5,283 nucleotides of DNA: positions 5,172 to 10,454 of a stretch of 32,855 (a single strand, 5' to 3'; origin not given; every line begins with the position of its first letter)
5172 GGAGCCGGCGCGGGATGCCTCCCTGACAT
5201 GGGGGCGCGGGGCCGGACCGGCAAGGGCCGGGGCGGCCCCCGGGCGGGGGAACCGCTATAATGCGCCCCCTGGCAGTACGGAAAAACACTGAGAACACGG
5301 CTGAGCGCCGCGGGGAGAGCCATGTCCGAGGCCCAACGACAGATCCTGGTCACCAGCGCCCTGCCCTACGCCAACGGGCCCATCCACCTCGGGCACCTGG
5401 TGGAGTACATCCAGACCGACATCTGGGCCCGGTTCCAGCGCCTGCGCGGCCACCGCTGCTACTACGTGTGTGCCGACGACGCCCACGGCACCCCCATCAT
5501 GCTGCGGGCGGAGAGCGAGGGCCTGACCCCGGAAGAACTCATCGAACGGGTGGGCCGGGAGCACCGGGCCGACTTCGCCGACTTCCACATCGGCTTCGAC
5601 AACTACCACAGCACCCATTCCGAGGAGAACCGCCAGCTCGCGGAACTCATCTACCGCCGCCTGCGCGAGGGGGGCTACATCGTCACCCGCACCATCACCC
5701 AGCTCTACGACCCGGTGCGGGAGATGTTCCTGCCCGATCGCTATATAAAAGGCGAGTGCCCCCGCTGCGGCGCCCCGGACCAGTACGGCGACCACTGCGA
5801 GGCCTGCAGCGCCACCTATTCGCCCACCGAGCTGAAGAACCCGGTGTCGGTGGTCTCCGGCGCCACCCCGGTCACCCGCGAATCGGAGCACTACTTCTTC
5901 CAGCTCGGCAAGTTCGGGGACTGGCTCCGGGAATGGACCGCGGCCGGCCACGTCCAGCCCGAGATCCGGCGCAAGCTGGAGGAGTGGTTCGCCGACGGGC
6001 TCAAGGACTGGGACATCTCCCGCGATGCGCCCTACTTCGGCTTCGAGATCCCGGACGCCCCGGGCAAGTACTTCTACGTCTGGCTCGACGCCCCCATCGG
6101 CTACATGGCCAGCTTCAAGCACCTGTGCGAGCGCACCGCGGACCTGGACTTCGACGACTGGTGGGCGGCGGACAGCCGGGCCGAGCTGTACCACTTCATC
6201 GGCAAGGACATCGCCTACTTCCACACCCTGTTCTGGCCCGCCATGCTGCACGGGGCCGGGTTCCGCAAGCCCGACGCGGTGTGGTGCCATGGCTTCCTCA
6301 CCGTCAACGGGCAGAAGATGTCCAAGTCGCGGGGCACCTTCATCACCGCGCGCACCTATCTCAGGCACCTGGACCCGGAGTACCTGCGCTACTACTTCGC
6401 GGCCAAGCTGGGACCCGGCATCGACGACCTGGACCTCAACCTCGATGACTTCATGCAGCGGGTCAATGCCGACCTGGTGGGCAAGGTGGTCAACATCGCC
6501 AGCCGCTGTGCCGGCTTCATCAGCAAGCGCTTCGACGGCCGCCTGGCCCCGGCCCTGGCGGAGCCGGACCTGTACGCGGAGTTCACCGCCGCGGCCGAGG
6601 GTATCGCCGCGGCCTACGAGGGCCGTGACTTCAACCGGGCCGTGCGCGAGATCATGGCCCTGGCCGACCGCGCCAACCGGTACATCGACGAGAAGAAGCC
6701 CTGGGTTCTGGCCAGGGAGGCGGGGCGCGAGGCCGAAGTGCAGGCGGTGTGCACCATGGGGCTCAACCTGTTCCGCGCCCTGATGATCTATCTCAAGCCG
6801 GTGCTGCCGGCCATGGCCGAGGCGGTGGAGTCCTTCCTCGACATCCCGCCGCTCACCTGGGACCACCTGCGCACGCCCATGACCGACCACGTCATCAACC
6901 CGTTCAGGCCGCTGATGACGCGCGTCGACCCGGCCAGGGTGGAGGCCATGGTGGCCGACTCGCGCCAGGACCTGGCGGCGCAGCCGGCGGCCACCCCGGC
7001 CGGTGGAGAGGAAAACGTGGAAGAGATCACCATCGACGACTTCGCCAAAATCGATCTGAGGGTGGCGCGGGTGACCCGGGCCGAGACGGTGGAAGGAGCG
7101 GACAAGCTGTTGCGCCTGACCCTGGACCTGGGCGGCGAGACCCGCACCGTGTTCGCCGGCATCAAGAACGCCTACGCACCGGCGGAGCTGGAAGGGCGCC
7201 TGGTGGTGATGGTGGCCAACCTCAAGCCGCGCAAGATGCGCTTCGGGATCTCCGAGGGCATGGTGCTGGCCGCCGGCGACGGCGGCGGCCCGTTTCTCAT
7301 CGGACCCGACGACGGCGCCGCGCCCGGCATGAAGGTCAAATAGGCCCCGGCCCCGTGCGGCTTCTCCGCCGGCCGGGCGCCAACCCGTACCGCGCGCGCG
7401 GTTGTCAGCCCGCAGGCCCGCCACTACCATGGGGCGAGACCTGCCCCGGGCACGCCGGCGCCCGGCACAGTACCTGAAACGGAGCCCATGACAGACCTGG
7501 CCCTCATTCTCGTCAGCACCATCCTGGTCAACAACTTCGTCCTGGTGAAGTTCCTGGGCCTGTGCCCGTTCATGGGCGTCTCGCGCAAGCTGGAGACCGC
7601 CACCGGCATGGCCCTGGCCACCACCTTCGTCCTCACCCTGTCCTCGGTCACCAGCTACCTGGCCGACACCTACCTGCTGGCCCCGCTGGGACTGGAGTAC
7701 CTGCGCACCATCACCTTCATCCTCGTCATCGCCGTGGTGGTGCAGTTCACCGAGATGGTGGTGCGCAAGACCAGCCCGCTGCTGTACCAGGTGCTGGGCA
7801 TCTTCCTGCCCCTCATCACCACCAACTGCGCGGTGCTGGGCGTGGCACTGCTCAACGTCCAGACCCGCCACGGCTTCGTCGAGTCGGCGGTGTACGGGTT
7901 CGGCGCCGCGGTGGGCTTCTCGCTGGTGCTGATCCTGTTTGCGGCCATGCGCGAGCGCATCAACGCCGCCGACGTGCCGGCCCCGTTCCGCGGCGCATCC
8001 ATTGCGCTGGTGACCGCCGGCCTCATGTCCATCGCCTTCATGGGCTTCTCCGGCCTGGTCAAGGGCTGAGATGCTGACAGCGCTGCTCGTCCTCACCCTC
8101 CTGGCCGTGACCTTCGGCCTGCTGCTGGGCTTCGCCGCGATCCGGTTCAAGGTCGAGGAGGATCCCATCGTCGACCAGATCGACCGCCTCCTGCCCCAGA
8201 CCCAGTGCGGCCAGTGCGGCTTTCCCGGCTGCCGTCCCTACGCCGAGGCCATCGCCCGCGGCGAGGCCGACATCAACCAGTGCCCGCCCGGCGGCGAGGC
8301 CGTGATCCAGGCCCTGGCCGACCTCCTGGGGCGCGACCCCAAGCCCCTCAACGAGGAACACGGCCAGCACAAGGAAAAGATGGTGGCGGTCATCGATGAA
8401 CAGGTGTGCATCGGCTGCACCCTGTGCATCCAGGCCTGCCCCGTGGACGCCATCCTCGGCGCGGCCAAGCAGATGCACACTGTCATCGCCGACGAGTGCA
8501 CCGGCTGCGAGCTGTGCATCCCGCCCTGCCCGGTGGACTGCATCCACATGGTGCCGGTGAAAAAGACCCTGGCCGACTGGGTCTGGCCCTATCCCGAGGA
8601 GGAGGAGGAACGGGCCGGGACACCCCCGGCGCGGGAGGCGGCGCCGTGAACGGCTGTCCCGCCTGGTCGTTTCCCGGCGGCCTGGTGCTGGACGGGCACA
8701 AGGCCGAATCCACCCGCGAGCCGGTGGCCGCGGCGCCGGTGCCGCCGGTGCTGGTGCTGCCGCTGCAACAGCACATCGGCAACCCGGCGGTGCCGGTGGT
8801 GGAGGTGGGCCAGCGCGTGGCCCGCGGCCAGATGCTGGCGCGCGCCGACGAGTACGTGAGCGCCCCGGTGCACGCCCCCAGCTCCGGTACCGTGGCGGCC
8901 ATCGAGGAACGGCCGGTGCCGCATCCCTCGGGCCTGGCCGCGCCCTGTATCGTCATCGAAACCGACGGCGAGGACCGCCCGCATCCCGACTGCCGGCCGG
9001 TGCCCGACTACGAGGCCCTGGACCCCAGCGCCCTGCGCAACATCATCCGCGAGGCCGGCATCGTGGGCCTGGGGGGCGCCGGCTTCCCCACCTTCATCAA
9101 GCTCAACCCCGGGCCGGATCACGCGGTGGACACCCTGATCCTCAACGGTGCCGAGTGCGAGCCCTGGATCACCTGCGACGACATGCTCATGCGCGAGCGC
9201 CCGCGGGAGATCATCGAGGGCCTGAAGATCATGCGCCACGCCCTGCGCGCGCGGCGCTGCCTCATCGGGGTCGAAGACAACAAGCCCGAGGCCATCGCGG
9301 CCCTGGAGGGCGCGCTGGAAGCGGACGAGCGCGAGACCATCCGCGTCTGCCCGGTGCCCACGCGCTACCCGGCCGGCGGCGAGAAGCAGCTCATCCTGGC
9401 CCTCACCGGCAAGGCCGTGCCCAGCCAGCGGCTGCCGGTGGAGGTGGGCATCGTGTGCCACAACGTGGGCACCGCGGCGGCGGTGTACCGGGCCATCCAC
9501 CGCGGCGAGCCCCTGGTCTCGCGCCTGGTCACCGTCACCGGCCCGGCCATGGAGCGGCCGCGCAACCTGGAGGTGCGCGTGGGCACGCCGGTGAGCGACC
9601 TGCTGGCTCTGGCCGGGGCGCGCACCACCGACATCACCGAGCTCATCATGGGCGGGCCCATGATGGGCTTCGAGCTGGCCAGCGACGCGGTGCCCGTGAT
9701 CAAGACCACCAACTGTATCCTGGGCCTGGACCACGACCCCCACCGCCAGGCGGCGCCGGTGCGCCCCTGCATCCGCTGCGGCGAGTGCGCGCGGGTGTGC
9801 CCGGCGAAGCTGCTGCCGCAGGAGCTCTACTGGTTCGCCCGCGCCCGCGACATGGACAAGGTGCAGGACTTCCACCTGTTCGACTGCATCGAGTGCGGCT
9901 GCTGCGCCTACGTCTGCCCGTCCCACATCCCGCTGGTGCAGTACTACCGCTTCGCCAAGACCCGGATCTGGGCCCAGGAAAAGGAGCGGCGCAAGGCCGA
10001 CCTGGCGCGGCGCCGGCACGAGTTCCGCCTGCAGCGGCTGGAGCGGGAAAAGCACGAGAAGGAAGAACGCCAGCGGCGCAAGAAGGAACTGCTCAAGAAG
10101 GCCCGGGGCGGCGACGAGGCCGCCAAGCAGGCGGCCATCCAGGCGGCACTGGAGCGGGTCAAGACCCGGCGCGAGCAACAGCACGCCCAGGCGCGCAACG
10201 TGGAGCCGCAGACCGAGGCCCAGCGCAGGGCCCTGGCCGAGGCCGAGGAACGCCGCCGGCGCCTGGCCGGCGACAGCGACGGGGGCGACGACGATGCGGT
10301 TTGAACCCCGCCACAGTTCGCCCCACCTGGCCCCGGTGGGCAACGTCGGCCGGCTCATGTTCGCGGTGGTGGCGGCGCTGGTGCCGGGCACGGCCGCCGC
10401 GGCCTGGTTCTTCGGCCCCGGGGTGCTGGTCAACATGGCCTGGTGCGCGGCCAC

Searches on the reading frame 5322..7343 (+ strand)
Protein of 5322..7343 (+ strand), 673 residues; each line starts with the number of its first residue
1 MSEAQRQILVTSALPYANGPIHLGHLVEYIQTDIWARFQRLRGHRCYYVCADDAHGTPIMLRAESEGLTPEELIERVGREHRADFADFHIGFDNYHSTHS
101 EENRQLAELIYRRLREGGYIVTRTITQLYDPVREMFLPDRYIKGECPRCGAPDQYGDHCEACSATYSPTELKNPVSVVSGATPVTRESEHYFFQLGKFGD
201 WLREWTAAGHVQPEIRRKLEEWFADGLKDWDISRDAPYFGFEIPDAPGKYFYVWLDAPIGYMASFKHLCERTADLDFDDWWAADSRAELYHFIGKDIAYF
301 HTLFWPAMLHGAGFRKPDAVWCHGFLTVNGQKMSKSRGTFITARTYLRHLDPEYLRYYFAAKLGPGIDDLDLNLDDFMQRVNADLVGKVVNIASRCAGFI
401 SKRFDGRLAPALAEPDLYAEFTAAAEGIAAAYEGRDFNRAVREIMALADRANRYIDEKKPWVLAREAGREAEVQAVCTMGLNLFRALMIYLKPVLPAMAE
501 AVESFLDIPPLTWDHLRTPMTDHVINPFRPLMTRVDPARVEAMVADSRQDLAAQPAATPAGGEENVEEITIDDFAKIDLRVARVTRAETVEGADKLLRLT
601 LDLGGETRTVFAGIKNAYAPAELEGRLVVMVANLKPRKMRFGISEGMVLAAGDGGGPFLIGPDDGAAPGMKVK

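Call 15: search_protein_families(library=pfam, proteins=[window:5322-7343:+], max_evalue=0.001)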
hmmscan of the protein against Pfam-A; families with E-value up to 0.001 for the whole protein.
window:5322-7343:+ (673 aa): 7 families
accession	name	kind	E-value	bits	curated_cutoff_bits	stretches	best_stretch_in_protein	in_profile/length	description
PF09334.17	tRNA-synt_1g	-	1.8e-157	524.6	20.1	1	8-396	1-390/391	tRNA synthetases class I (M)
PF01588.26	tRNA_bind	-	3.8e-26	91.5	27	1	579-670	1-95/96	Putative tRNA binding domain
PF00133.28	tRNA-synt_1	-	3.7e-13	49.5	22.7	1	9-81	26-99/414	tRNA synthetases class I (I, L, M and V)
PF01406.26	tRNA-synt_1e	-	2.6e-12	47.2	27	1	312-361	232-282/301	tRNA synthetases class I (C) catalytic domain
PF19303.5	Anticodon_3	-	1.9e-07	31.5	23.5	1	413-515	10-110/152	Anticodon binding domain of methionyl tRNA ligase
PF01921.24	tRNA-synt_1f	-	1e-06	28.4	27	1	313-362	263-312/360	tRNA synthetases class I (K)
PF08264.19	Anticodon_1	-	1.9e-06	28.3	25.1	1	418-502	5-86/148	Anticodon-binding domain of tRNA ligase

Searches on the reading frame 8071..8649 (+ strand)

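Call 15: search_protein_families(library=pfam, proteins=[window:8071-8649:+], max_evalue=0.001)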
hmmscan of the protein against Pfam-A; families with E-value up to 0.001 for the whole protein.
window:8071-8649:+ (192 aa): 10 families
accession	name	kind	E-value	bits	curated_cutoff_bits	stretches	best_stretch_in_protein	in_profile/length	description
PF14697.11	Fer4_21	-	1.1e-19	70.8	35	1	106-160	1-59/59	4Fe-4S dicluster domain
PF04060.18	FeS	-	1.4e-17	63.6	23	1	41-73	1-33/33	Putative Fe-S cluster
PF00037.32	Fer4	-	4.2e-10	39.4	21.1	2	107-128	2-23/24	4Fe-4S binding domain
PF12838.12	Fer4_7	-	1.7e-07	32.1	27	0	96-127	21-52/52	4Fe-4S dicluster domain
PF13237.11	Fer4_10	-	1.8e-07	31.4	25.5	1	107-154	3-53/53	4Fe-4S dicluster domain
PF25160.1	LdpA_Fe-S-bd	-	3.2e-07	30.5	27.6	1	119-162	9-47/49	LdpA Fe-S cluster-binding domain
PF13187.11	Fer4_9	-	1.4e-05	25.5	27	1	113-158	2-52/52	4Fe-4S dicluster domain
PF12797.12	Fer4_2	-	1.5e-05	25.1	24.5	1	107-125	4-22/22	4Fe-4S binding domain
PF13484.11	Fer4_16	-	4.2e-05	24.7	30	1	113-132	2-21/66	4Fe-4S double cluster binding domain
PF12837.12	Fer4_6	-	4.6e-05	23.6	25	1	105-128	1-24/24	4Fe-4S binding domain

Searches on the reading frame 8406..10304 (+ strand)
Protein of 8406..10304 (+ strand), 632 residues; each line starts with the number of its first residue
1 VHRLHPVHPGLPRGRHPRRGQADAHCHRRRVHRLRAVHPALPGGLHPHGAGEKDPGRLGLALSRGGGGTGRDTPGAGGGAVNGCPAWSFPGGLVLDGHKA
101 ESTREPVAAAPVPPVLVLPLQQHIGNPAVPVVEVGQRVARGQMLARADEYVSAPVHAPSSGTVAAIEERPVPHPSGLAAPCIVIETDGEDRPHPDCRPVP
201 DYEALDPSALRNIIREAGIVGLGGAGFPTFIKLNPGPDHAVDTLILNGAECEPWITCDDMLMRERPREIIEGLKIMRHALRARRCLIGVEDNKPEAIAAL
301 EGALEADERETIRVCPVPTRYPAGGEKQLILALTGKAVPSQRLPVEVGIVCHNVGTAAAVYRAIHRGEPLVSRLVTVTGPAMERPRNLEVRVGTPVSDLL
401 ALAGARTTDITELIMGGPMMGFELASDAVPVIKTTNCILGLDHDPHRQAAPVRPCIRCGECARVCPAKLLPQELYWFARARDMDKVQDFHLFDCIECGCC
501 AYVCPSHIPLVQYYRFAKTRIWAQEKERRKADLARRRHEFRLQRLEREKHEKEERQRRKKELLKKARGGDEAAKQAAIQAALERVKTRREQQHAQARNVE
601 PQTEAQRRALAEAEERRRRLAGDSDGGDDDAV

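Call 15: search_protein_families(library=pfam, proteins=[window:8406-10304:+], max_evalue=0.001)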
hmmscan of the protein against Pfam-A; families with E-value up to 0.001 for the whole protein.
window:8406-10304:+ (632 aa): 8 families
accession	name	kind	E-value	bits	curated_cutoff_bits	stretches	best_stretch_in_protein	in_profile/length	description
PF01512.22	Complex1_51K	-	3.3e-57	193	31.2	1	214-362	1-150/150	Nuo51 FMN-binding domain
PF13375.12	RnfC_N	-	6.9e-35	119.6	25.6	1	87-189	1-101/101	RnfC Barrel sandwich hybrid domain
PF10531.15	SLBB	-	1.7e-10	41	27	1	375-422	2-54/55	SLBB domain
PF12838.12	Fer4_7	-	8.7e-09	36.2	27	1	455-507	2-51/52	4Fe-4S dicluster domain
PF13187.11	Fer4_9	-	9.8e-07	29.2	27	1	455-507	2-50/52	4Fe-4S dicluster domain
PF13237.11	Fer4_10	-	1.2e-06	28.8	25.5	1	454-505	8-53/53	4Fe-4S dicluster domain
PF13183.11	Fer4_8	-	2.6e-06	28.3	27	1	453-508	3-68/68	4Fe-4S dicluster domain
PF13534.11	Fer4_17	-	6.8e-06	27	22.2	1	455-508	2-60/61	4Fe-4S dicluster domain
